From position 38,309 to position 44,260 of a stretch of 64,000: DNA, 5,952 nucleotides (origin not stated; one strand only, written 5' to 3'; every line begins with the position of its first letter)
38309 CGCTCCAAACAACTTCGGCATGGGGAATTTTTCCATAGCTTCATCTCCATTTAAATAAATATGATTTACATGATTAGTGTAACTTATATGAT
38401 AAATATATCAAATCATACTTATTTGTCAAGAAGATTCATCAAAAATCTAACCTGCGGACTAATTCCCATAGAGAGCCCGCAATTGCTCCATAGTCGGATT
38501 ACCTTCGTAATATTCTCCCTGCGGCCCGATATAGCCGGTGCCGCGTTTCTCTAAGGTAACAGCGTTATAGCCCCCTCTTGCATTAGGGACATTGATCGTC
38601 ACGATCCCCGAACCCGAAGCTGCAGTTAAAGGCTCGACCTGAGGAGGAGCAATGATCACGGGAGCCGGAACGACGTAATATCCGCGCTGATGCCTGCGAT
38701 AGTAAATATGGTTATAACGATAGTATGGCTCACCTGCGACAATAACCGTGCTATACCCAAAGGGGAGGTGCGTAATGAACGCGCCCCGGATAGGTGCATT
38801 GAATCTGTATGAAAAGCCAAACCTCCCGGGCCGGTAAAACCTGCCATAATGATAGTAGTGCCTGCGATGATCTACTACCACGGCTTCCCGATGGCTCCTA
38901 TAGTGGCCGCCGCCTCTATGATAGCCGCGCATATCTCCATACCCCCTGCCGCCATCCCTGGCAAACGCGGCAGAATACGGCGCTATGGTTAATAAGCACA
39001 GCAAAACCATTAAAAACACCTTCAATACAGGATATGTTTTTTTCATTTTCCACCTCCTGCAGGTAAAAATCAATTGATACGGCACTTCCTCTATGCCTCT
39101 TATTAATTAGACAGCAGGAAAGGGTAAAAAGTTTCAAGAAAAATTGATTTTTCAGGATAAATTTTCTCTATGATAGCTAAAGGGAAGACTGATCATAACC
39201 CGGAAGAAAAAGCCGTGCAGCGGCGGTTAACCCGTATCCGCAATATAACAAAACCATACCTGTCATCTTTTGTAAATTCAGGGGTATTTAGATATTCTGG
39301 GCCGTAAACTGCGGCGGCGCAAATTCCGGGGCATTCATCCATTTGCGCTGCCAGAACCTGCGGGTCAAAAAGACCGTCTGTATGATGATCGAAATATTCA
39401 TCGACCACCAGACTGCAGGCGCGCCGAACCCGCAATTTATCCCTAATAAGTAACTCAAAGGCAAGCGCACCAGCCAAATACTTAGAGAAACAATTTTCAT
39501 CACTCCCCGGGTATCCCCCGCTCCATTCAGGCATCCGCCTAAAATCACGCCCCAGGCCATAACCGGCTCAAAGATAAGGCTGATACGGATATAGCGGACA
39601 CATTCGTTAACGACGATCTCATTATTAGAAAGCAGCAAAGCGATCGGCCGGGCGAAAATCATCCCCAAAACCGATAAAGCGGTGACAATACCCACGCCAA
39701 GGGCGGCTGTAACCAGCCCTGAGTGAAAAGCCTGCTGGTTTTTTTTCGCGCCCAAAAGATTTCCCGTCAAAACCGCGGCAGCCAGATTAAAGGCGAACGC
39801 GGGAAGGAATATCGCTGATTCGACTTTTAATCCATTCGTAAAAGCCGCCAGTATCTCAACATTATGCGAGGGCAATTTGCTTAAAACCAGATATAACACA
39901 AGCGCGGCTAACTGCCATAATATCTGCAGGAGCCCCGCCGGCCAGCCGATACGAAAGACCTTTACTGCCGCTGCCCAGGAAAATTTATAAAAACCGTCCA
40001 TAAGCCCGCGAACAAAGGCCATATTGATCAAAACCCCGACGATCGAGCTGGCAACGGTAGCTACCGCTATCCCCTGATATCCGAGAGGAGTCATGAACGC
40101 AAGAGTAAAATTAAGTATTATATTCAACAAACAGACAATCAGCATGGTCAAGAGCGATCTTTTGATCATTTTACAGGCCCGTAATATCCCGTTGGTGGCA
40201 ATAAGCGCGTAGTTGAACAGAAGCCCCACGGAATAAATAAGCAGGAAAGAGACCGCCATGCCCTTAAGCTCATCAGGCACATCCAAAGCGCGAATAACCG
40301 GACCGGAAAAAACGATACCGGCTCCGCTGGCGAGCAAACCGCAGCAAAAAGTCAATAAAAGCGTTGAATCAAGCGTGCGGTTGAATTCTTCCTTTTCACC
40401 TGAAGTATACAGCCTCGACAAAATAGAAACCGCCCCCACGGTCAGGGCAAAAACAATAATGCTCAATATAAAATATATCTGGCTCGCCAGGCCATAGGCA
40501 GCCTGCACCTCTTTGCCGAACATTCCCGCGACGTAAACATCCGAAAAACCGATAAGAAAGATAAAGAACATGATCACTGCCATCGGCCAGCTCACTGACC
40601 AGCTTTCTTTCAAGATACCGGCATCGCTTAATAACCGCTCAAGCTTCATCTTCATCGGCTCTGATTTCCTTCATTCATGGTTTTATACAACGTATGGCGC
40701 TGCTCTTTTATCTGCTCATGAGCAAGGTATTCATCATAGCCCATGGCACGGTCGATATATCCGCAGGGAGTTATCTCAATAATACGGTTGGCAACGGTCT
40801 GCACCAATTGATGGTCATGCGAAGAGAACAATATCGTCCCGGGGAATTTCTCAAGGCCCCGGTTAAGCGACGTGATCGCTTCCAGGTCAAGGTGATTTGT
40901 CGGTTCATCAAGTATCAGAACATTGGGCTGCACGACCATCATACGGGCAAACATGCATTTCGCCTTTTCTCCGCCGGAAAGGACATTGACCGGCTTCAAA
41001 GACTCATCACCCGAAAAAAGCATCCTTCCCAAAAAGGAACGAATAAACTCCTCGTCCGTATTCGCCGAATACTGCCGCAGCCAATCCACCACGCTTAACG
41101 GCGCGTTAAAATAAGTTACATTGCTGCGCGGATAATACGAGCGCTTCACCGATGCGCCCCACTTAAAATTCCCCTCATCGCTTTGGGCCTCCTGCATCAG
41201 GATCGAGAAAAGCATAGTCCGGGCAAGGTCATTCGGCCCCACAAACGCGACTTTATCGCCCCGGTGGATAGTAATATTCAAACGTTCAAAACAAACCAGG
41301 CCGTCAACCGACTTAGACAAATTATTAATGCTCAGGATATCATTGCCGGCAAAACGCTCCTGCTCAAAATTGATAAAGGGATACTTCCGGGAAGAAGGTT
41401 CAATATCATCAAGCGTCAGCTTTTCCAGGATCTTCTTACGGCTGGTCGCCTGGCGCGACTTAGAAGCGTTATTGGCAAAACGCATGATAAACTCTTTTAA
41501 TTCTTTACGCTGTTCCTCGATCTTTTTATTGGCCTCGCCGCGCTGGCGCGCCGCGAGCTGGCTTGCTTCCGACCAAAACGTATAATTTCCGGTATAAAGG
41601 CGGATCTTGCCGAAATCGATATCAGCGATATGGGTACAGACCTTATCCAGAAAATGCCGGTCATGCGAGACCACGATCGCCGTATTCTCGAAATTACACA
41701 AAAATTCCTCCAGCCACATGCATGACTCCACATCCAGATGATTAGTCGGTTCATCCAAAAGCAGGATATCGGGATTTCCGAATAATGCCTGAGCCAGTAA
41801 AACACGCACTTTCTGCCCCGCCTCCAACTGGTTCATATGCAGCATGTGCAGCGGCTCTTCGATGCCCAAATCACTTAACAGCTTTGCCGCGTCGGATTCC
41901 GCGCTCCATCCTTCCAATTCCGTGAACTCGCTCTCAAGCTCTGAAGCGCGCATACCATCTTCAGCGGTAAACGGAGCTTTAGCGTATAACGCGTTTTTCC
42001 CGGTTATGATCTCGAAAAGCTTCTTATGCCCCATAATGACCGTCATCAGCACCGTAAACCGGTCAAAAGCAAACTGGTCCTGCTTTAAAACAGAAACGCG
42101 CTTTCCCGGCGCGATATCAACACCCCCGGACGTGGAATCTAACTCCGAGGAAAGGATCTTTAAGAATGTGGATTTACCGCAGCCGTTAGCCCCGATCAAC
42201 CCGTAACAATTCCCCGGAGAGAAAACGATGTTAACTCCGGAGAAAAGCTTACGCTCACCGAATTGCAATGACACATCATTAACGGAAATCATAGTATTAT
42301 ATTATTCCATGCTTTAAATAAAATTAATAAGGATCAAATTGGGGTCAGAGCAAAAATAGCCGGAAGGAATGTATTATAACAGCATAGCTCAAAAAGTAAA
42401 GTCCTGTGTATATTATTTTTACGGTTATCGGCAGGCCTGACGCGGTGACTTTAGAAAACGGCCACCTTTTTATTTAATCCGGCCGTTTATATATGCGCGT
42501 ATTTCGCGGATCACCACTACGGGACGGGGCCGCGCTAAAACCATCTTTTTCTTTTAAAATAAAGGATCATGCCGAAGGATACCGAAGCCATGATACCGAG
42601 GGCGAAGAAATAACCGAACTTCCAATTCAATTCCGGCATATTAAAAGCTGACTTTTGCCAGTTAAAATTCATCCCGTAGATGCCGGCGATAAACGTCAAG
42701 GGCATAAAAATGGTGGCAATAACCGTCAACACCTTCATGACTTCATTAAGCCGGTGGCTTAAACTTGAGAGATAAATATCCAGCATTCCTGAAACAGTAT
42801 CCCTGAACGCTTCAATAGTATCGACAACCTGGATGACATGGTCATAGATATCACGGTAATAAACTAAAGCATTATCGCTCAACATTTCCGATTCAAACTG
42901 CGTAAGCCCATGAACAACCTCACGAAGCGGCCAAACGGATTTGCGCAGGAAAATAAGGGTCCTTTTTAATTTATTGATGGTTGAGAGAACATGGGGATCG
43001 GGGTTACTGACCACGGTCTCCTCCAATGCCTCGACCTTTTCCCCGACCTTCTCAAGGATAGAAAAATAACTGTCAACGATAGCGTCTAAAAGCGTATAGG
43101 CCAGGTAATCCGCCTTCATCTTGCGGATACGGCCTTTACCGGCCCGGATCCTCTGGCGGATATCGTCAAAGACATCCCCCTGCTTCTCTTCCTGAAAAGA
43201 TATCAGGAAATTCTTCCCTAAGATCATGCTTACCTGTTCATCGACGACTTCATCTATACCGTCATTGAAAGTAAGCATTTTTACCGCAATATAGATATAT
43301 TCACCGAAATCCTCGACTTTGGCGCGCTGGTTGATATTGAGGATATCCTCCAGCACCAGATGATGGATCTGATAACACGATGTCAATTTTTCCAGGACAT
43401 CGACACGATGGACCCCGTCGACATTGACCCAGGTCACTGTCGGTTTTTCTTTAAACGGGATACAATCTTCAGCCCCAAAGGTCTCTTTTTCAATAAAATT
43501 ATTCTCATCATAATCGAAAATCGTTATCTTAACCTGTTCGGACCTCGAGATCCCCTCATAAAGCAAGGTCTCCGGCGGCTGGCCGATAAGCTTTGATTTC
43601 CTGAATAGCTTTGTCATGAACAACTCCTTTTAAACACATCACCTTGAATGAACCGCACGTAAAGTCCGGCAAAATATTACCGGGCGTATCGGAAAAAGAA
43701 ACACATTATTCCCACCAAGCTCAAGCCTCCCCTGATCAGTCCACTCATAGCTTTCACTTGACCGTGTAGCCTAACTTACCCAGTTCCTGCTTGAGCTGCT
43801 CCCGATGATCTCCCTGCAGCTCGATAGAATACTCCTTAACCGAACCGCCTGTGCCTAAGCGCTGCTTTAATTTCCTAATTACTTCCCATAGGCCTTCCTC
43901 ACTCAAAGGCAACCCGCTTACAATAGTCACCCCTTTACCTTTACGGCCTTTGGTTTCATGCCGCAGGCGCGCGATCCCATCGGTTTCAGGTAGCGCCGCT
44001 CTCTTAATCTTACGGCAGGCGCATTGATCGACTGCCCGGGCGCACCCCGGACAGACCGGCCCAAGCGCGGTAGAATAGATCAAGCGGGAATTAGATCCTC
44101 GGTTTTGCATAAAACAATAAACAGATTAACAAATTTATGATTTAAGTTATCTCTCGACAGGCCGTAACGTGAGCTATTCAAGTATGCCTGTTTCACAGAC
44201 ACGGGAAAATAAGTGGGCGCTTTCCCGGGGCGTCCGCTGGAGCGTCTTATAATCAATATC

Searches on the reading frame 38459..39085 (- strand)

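Call 72: search_protein_families(library=pfam, proteins=[window:38459-39085:-], max_evalue=0.0001)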
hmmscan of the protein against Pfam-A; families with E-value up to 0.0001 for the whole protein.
window:38459-39085:- (208 aa): 1 family
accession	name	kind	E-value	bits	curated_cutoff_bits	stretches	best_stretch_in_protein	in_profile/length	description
PF20125.4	DUF6515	-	2.9e-09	37.5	24.9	1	69-143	61-133/179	Family of unknown function (DUF6515)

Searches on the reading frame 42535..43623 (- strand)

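Call 72: search_protein_families(library=pfam, proteins=[window:42535-43623:-], max_evalue=0.0001)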
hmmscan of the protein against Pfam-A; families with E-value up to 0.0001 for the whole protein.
window:42535-43623:- (362 aa): 1 family
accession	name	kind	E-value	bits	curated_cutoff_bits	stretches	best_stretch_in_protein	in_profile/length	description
PF01544.23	CorA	-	3.1e-73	247.1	27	1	62-358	3-292/292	CorA-like Mg2+ transporter protein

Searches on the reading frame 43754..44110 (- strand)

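Call 72: search_protein_families(library=pfam, proteins=[window:43754-44110:-], max_evalue=0.0001)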
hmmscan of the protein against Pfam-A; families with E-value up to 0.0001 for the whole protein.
window:43754-44110:- (118 aa): 1 family
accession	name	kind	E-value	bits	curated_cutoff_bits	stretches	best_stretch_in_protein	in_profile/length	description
PF01253.27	SUI1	-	8.5e-15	55.4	25.5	1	48-115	6-76/77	Translation initiation factor SUI1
